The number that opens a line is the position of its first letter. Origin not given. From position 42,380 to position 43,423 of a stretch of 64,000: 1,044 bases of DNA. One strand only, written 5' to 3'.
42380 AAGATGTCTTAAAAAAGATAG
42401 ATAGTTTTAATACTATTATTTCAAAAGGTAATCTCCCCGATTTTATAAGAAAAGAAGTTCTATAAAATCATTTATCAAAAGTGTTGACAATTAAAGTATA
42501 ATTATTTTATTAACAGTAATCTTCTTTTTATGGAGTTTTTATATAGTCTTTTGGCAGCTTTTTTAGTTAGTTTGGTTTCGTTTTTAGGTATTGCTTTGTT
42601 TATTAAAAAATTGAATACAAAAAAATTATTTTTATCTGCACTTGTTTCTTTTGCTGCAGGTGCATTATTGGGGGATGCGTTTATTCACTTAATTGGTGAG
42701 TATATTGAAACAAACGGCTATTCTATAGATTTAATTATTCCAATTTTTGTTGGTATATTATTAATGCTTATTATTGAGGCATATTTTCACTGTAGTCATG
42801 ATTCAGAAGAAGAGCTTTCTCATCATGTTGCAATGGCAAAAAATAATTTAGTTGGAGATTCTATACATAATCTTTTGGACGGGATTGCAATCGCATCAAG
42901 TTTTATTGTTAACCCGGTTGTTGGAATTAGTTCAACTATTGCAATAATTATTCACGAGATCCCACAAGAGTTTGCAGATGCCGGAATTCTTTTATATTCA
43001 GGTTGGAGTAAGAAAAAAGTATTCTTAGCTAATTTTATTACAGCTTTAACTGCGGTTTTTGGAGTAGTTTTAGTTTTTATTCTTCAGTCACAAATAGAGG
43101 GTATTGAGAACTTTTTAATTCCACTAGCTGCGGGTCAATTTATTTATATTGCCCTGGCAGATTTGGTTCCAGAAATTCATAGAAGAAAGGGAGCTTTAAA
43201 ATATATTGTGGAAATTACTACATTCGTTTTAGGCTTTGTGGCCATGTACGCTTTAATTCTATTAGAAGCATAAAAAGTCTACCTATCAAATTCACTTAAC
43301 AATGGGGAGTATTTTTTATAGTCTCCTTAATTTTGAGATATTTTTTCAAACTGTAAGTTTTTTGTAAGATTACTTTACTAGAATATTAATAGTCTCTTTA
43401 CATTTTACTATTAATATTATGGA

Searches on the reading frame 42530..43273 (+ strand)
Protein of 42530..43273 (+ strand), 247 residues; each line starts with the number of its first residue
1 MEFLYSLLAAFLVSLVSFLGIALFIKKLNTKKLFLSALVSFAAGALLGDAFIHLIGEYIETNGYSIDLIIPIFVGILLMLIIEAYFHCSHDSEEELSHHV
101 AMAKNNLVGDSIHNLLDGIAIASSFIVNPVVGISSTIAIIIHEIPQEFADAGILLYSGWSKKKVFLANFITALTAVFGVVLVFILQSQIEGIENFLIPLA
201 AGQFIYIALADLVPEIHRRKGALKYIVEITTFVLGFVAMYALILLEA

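Call 12: search_protein_families(library=pfam, proteins=[window:42530-43273:+], max_evalue=0.01)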
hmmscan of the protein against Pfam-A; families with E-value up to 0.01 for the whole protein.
window:42530-43273:+ (247 aa): 2 families
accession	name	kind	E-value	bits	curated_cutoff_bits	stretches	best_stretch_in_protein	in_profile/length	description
PF02535.28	Zip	-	1.7e-40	139.7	35.1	2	90-242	165-322/323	ZIP Zinc transporter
PF06496.16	DUF1097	-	0.008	16.8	24.6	1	7-87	16-94/142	Protein of unknown function (DUF1097)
